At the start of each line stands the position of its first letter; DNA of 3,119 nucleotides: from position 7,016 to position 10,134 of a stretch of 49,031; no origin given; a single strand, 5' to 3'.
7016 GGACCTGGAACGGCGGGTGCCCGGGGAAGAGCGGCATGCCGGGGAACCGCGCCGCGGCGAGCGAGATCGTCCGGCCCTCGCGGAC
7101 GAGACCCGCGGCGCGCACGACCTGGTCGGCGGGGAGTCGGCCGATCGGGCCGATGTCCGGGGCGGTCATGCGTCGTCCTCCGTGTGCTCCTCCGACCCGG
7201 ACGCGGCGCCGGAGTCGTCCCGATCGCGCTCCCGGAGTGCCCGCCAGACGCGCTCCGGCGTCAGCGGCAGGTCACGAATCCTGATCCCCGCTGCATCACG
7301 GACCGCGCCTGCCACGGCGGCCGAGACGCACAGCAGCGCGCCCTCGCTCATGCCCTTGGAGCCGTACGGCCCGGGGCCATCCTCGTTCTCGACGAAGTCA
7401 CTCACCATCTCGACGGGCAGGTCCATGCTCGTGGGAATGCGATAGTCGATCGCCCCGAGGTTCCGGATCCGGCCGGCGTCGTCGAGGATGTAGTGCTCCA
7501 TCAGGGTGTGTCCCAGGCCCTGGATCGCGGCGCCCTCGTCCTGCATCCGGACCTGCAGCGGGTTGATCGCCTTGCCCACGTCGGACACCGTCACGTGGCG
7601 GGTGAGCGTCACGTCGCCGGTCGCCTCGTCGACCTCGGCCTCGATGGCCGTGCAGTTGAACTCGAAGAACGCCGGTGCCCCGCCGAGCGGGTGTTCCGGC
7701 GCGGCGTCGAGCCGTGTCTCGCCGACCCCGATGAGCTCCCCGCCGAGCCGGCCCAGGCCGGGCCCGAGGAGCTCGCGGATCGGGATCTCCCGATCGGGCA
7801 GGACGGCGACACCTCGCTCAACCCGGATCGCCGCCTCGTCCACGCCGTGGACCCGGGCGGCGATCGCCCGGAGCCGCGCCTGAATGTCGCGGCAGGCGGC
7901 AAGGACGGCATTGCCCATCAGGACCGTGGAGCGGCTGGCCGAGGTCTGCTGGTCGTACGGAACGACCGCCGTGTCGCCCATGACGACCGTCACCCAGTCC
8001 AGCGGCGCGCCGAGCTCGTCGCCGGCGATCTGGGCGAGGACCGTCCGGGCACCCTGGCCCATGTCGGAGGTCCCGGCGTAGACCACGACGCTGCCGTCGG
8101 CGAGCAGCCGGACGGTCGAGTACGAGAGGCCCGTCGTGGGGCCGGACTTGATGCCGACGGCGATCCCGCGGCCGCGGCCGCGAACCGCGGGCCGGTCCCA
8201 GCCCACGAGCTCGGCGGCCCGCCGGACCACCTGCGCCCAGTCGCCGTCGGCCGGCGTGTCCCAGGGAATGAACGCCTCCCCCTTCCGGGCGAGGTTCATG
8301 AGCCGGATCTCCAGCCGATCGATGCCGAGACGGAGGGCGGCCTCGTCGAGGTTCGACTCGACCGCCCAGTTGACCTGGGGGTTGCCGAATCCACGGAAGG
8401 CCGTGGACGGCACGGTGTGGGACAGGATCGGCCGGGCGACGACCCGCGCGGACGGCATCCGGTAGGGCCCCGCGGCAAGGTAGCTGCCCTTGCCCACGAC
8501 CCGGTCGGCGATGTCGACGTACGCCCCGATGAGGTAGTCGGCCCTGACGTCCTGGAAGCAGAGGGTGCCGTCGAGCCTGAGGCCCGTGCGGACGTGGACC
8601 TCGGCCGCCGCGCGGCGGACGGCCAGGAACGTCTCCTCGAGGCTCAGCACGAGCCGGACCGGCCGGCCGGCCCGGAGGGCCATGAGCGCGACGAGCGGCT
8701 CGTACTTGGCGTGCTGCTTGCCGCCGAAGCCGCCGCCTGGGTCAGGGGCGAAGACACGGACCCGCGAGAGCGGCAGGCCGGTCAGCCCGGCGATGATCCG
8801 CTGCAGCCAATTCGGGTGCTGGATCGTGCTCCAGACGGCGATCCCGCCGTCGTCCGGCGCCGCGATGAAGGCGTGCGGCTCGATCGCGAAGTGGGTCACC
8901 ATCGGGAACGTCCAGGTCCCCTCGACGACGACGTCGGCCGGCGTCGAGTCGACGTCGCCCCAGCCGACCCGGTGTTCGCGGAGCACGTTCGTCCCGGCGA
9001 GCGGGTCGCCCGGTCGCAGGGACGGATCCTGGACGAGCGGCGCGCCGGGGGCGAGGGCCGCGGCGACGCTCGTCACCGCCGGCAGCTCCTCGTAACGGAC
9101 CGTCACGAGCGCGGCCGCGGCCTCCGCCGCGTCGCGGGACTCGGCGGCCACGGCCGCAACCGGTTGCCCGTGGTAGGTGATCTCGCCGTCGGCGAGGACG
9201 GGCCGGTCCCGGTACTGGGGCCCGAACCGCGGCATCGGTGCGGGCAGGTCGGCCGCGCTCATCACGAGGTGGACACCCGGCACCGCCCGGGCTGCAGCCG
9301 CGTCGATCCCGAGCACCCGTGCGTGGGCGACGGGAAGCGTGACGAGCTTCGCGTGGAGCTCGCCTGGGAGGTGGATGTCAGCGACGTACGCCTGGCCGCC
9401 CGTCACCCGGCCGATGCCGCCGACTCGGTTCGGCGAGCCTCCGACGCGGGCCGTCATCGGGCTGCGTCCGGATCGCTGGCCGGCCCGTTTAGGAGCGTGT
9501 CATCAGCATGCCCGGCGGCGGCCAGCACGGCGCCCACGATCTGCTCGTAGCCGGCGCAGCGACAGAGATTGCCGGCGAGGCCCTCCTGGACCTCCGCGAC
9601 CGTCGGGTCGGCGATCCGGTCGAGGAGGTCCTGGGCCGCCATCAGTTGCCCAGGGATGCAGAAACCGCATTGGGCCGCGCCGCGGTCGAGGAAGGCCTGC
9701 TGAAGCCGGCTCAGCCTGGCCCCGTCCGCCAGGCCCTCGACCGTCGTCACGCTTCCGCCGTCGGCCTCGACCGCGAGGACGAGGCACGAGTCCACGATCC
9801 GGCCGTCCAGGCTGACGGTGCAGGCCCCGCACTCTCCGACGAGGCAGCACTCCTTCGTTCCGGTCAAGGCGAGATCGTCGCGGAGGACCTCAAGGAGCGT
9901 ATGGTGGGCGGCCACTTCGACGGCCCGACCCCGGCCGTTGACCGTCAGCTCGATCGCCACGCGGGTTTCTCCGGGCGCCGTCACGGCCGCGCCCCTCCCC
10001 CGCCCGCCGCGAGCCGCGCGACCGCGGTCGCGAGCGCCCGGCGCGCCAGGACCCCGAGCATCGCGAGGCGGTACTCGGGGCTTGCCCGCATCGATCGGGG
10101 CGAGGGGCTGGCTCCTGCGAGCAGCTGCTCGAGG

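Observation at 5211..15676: Nine-gene coupled operon joining three phosphotransfer-type proteins to a molybdenum hydroxylase and ring-opening/redox enzymes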

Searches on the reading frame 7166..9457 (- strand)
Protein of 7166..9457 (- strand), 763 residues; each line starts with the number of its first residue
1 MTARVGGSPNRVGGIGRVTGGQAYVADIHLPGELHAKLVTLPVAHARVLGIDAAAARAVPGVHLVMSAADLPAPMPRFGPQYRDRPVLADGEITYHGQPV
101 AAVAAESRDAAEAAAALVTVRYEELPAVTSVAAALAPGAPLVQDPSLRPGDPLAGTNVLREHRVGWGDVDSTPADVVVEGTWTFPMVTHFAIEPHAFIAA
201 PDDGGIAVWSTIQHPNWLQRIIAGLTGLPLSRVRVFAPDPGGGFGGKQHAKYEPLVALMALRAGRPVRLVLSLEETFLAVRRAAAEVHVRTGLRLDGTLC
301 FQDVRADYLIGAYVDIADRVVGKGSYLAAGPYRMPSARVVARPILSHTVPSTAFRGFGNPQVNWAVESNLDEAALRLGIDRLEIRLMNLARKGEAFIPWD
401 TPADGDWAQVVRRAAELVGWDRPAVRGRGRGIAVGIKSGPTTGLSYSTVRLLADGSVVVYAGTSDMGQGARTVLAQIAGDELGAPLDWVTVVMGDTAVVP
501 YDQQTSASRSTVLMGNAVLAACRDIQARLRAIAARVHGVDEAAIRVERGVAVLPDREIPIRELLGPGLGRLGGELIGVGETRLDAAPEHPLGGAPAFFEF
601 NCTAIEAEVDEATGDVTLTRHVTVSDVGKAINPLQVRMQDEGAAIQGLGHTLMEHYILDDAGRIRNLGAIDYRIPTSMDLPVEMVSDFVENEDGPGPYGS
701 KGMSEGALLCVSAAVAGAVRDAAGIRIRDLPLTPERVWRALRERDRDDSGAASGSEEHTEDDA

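Call 6: search_protein_families(library=pfam, proteins=[window:7166-9457:-], max_evalue=0.01)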
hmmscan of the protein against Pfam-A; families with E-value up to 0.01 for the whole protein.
window:7166-9457:- (763 aa): 3 families
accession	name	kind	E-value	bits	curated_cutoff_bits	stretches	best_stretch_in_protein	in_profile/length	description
PF20256.3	MoCoBD_2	-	3.3e-66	224.1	27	1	424-681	22-283/283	Molybdopterin cofactor-binding domain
PF02738.23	MoCoBD_1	-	1.5e-60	204.8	27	1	166-389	15-244/244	Molybdopterin cofactor-binding domain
PF01315.27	Ald_Xan_dh_C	-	2.7e-28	98.9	31.3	1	19-126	1-110/110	Aldehyde oxidase and xanthine dehydrogenase, a/b hammerhead domain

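Call 7: search_protein_families(library=ncbifam, proteins=[window:7166-9457:-], max_evalue=0.01)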
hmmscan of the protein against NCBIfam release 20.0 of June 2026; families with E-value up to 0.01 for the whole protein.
window:7166-9457:- (763 aa): 13 families
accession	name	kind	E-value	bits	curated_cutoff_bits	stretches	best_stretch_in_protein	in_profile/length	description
NF043082.1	XdhA_XDHase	equivalog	1.7e-124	416.6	780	1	5-744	1-755/758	xanthine dehydrogenase subunit XdhA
TIGR03194.1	4hydrxCoA_A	equivalog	3.8e-122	409.1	994.55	1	11-741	3-746/746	4-hydroxybenzoyl-CoA reductase subunit alpha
NF007426.0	PRK09970.1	equivalog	9.8e-114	381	916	1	4-743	5-757/761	xanthine dehydrogenase molybdenum-binding subunit XdhA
TIGR03196.1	pucD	equivalog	2.1e-103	347.1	783.65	1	11-737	9-754/763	xanthine dehydrogenase subunit D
NF041018.1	glyceraldDH_alpha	equivalog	2.9e-97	326.8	790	1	10-738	8-741/741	glyceraldehyde dehydrogenase subunit alpha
TIGR02965.1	xanthine_xdhB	equivalog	3.6e-93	313.1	849.5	2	17-394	13-380/758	xanthine dehydrogenase molybdopterin binding subunit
NF040766.1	CODH_aero_grp5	exception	5.7e-88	296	950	2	16-551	16-575/785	aerobic carbon-monoxide dehydrogenase large subunit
NF045668.1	pterin_aldehy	equivalog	3.7e-86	290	1100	2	8-529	178-718/905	molybdopterin-dependent aldehyde oxidoreductase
TIGR03311.1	Se_dep_XDH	equivalog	7.8e-86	288.9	830.45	2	4-531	161-680/848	selenium-dependent xanthine dehydrogenase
NF041671.1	peri_hyde_PaoC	equivalog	1.2e-76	258.6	1180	1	5-741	18-731/735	aldehyde oxidoreductase molybdenum-binding subunit PaoC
TIGR02416.1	CO_dehy_Mo_lg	equivalog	1e-75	255.4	991.15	2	19-420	7-428/770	aerobic carbon-monoxide dehydrogenase large subunit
TIGR03313.1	Se_sel_red_Mo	hypoth_equivalog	2.8e-70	237.1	1101.9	2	168-741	363-949/951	molybdopterin-dependent oxidoreductase Mo/Fe-S-binding subunit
TIGR02969.1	mam_aldehyde_ox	subfamily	1e-49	169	1912.3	3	12-391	583-949/1330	aldehyde oxidase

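Call 37: search_solved_structures(query=window:7166-9457:-, max_evalue=1e-20)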
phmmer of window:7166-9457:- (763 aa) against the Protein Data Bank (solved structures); distinct sequences matched with E-value up to 1e-20: 41.
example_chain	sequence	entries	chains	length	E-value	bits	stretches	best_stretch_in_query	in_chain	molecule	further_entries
1rm6_A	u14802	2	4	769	1.4e-93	317.9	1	8-742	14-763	4-hydroxybenzoyl-CoA reductase alpha subunit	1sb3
1t3q_B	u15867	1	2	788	3.2e-74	254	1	17-745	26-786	quinoline 2-oxidoreductase large subunit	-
1ffu_B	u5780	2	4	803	7.5e-66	226.3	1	16-744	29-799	CUTL, MOLYBDOPROTEIN OF CARBON MONOXIDE DEHYDROGENASE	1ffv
7dqx_A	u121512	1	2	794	1.3e-64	222.1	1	18-739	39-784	6-hydroxypseudooxynicotine dehydrogenase complex subunit gamma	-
8uem_A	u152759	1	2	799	4.2e-63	217.2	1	20-744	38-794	Carbon monoxide dehydrogenase (Large chain), CoxL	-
1sij_A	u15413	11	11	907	8.5e-63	216.2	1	10-742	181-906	Aldehyde oxidoreductase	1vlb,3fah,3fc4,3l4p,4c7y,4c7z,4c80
1n5w_B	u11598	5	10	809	1.3e-61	212.2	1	10-739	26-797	Carbon monoxide dehydrogenase large chain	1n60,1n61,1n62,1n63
1zxi_B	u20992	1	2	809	1.8e-61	211.8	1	10-739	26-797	Carbon monoxide dehydrogenase large chain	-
3sr6_C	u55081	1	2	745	8.3e-60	206.3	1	18-531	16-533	Xanthine dehydrogenase/oxidase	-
3etr_C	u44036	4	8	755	8.8e-60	206.2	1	18-531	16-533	Xanthine dehydrogenase/oxidase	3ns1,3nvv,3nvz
3nrz_C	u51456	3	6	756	8.9e-60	206.2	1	18-531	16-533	Xanthine dehydrogenase/oxidase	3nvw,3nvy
1fiq_C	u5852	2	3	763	9.2e-60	206.1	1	18-531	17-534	XANTHINE OXIDASE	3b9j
3eub_C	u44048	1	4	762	9.3e-60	206.1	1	18-531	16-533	Xanthine dehydrogenase/oxidase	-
1n5x_A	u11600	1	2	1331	1.2e-58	202.4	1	17-531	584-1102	Xanthine Dehydrogenase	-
3una_A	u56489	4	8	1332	1.2e-58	202.4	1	17-531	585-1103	Xanthine dehydrogenase/oxidase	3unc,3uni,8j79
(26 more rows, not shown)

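Call 63: search_dna_similar(query=window:7166-9457:-, collection=plasmids, mode=protein, max_rows=30)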
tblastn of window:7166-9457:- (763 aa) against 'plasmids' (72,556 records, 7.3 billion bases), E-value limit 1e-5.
Records with a match: 1123; places in all: 1948; records where one place covers at least 80% of the query: 833.
Best place of each record, by identity: <60% 1123.
By first word of the organism name: Sinorhizobium 154; Rhizobium 144; Pantoea 93; Pseudosulfitobacter 90; Agrobacterium 34; Sulfitobacter 31; Azospirillum 30; Streptomyces 27; Ensifer 21; Deinococcus 20; and 137 more.
By predicted mobility (MOB-suite, as given by PLSDB): non-mobilizable 728; conjugative 265; mobilizable 130.
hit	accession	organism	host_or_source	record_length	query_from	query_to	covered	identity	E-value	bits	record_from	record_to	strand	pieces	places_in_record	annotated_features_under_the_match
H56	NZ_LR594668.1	Variovorax sp. SRS16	linuron-contaminated soil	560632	17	742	95%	40.9%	3e-116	394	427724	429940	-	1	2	xanthine dehydrogenase family protein molybdopterin-binding subunit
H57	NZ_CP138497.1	Variovorax boronicumulans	Legume root,PacBio whole genome assembly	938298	17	739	95%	40.3%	3e-108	370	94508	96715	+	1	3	xanthine dehydrogenase family protein molybdopterin-binding subunit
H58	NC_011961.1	Thermomicrobium roseum DSM 5159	-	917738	5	744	97%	38.6%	1e-93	328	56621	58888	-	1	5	xanthine dehydrogenase family protein molybdopterin-binding subunit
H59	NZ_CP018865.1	Arthrobacter crystallopoietes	single cell,soil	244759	17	742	95%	37.8%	3e-101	350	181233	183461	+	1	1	xanthine dehydrogenase family protein molybdopterin-binding subunit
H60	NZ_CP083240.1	Ancylobacter polymorphus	activated sludge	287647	4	744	97%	35.3%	2e-93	327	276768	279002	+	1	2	xanthine dehydrogenase family protein molybdopterin-binding subunit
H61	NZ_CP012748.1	Paraburkholderia caribensis MBA4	soil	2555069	4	742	97%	35.3%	3e-90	318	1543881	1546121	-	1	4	none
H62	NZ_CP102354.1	Paracoccus sp. SMMA_5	pure culture,Lotus pond, a sulfur-borax ...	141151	5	752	98%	34.7%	9e-84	299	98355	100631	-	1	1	molybdopterin cofactor-binding domain-containing protein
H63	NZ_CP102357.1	Paracoccus sp. SMMA_5_TC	pure culture,Lotus pond, a sulfur-borax ...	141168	5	752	98%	34.7%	9e-84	299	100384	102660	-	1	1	molybdopterin cofactor-binding domain-containing protein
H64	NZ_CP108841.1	Streptomyces chartreusis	-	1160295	5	757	99%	34.5%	8e-66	246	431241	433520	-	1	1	none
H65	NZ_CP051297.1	Alicycliphilus denitrificans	whole organism,pond sediment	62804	2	750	98%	34.6%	1e-94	331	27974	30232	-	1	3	xanthine dehydrogenase family protein molybdopterin-binding subunit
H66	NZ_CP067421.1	Skermanella sp. TT6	Homo sapiens,single cell,skin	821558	14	747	96%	35.3%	7e-78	281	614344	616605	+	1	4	xanthine dehydrogenase family protein molybdopterin-binding subunit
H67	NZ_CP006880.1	Rhizobium gallicum bv. gallicum R602sp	Phaseolus vulgaris,whole ...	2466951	5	742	97%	34.7%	3e-72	265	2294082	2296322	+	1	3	record has no annotation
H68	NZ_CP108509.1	Streptomyces sp. NBC_01237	-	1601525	5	758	99%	33.8%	5e-65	243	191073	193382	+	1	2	none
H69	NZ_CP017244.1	Rhizobium etli 8C-3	Phaseolus vulgaris,cell culture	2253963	5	742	97%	34.5%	1e-72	266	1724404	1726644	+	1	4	record has no annotation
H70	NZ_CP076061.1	Cupriavidus sp. EM10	Pure-cultured cell,sewage water sludge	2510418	3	737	96%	34.5%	4e-79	285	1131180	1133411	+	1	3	none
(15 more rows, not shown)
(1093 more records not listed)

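Call 64: get_annotated_region(hit=H56, flank=12000)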
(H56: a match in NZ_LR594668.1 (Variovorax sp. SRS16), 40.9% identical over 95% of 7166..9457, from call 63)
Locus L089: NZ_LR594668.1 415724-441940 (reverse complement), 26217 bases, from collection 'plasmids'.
description: Variovorax sp. SRS16 plasmid 3
organism: Variovorax sp. SRS16 (NCBI taxid 282217)
taxonomy: Bacteria; Pseudomonadota; Betaproteobacteria; Burkholderiales; Comamonadaceae; Variovorax; Variovorax sp. SRS16
host: -; source: linuron-contaminated soil; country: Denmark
typing (MOB-suite, as given by PLSDB): non-mobilizable
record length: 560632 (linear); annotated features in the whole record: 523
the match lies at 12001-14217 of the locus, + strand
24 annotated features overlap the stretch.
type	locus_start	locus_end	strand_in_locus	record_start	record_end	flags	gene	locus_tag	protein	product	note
CDS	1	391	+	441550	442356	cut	-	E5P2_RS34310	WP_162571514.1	alpha/beta hydrolase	-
CDS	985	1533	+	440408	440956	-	-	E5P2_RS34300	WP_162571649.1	MarR family winged helix-turn-helix transcriptional regulator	GO:0006355 - regulation of DNA-templated transcription [Evidence IEA]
CDS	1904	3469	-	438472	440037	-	-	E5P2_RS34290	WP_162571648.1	IS66 family transposase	-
CDS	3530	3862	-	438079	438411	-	tnpB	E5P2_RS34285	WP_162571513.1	IS66 family insertion sequence element accessory protein TnpB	-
CDS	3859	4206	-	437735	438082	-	-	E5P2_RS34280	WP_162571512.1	transposase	GO:0006313 - DNA transposition [Evidence IEA]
CDS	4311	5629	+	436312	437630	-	-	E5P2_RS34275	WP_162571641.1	IS3 family transposase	-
CDS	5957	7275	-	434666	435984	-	-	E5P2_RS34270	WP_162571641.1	IS3 family transposase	-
CDS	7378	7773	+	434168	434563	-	-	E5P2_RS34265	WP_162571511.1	transposase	GO:0006313 - DNA transposition [Evidence IEA]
CDS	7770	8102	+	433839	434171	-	tnpB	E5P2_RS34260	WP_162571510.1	IS66 family insertion sequence element accessory protein TnpB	-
CDS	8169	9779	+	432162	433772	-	-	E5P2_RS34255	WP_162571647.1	IS66 family transposase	-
CDS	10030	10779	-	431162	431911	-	-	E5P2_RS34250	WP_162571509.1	IclR family transcriptional regulator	GO:0006355 - regulation of DNA-templated transcription [Evidence IEA]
CDS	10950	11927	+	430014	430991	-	-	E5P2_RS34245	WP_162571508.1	tripartite tricarboxylate transporter substrate binding protein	-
CDS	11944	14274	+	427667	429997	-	-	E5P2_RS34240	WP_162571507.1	xanthine dehydrogenase family protein molybdopterin-binding subunit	-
CDS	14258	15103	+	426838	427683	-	-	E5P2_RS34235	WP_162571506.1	SRPBCC domain-containing protein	-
CDS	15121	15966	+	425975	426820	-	-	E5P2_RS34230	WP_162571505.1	FAD binding domain-containing protein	-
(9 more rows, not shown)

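Call 65: get_annotated_region(hit=H59, flank=12000)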
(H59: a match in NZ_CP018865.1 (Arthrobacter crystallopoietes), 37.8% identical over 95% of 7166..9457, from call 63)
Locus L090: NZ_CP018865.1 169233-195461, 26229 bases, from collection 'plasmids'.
description: Arthrobacter crystallopoietes strain DSM 20117 plasmid pLDW-10, complete sequence
organism: Arthrobacter crystallopoietes (NCBI taxid 37928)
taxonomy: Bacteria; Actinomycetota; Actinomycetes; Micrococcales; Micrococcaceae; Arthrobacter; Arthrobacter crystallopoietes
host: -; source: single cell,soil; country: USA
typing (MOB-suite, as given by PLSDB): conjugative; relaxase MOBP; mating-pair formation MPF_T
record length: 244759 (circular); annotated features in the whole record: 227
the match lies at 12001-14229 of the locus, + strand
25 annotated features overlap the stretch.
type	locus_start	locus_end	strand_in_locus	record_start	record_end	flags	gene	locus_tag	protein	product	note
CDS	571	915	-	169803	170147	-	-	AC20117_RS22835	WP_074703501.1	hypothetical protein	-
CDS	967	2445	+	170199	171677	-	tcuA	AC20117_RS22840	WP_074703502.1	FAD-dependent tricarballylate dehydrogenase TcuA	-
CDS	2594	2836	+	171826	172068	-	-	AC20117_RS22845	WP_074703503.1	hypothetical protein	-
CDS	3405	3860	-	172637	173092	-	-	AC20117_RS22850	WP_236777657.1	molybdenum cofactor biosynthesis protein MoaE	-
CDS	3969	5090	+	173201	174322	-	moaA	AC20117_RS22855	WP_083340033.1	GTP 3',8-cyclase MoaA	GO:0006777 - Mo-molybdopterin cofactor biosynthetic process [Evidence IEA]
CDS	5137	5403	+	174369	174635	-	-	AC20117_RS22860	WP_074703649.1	MoaD/ThiS family protein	-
CDS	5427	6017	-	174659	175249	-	-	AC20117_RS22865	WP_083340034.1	nucleotidyltransferase family protein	-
CDS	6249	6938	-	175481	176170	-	-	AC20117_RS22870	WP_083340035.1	GntR family transcriptional regulator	-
CDS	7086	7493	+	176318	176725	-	-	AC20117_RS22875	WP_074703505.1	PaaI family thioesterase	-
CDS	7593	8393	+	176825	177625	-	-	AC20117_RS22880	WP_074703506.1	ABC transporter permease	-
CDS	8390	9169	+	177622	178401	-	-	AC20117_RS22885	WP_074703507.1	ABC transporter permease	-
CDS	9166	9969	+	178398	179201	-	-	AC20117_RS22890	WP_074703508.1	ABC transporter ATP-binding protein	-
CDS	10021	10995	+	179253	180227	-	-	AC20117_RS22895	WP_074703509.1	ABC transporter substrate-binding protein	-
CDS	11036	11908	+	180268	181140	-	-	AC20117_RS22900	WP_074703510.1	FAD binding domain-containing protein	-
CDS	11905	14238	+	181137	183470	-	-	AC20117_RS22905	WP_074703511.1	xanthine dehydrogenase family protein molybdopterin-binding subunit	-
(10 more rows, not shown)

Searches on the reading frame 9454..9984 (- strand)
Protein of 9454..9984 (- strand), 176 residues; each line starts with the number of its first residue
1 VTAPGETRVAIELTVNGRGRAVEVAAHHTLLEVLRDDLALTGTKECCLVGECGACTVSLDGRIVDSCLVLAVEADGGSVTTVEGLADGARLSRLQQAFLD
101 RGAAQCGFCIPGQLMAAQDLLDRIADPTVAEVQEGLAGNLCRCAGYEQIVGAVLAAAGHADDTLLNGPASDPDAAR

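Call 6: search_protein_families(library=pfam, proteins=[window:9454-9984:-], max_evalue=0.01)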
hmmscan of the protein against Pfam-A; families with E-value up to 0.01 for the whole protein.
window:9454-9984:- (176 aa): 3 families
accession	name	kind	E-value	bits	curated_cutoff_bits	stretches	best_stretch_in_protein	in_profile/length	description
PF01799.25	Fer2_2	-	3.6e-27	94.7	30.3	1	81-153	1-74/75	[2Fe-2S] binding domain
PF00111.32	Fer2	-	1.3e-06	28.7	21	1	14-67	2-55/77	2Fe-2S iron-sulfur cluster binding domain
PF13085.11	Fer2_3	-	0.0051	17.3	27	1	45-83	50-87/107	2Fe-2S iron-sulfur cluster binding domain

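Call 7: search_protein_families(library=ncbifam, proteins=[window:9454-9984:-], max_evalue=0.01)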
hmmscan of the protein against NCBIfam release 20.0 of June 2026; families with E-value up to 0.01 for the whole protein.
window:9454-9984:- (176 aa): 12 families
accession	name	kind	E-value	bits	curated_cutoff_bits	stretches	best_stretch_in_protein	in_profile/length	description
NF043084.2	XdhC_XDHase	equivalog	2.6e-51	173.1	217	1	10-154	2-147/151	xanthine dehydrogenase subunit XdhC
NF041020.1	glyceraldDH_gamma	equivalog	7.3e-50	168.8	290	1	6-158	8-160/164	glyceraldehyde dehydrogenase subunit gamma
TIGR03193.1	4hydroxCoAred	equivalog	9.6e-47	158.6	257.8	1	11-157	2-148/148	4-hydroxybenzoyl-CoA reductase subunit gamma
NF007387.0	PRK09908.1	equivalog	2.2e-46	157.2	212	1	8-155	6-154/159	xanthine dehydrogenase iron sulfur-binding subunit XdhC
TIGR03198.1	pucE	equivalog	1.1e-45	154.8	254.3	1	9-154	2-146/151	xanthine dehydrogenase subunit E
NF045668.1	pterin_aldehy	equivalog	3.2e-42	144.7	1100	1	12-157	4-152/905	molybdopterin-dependent aldehyde oxidoreductase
TIGR03311.1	Se_dep_XDH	equivalog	8.8e-40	136.5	830.45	1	12-158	2-145/848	selenium-dependent xanthine dehydrogenase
NF008514.0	PRK11433.1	equivalog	1.3e-38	132.7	322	1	8-159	50-216/218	aldehyde dehydrogenase iron-sulfur subunit PaoA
TIGR02963.1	xanthine_xdhA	equivalog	1.1e-33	116.6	467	1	22-156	13-157/468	xanthine dehydrogenase small subunit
TIGR02969.1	mam_aldehyde_ox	subfamily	2.3e-23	81.7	1912.3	1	15-153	7-157/1330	aldehyde oxidase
TIGR03313.1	Se_sel_red_Mo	hypoth_equivalog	2.9e-16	58.3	1101.9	1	14-158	2-146/951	molybdopterin-dependent oxidoreductase Mo/Fe-S-binding subunit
NF040762.1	Hydr_FeFe_Clost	exception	0.003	16.2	900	1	19-109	7-100/572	ferredoxin hydrogenase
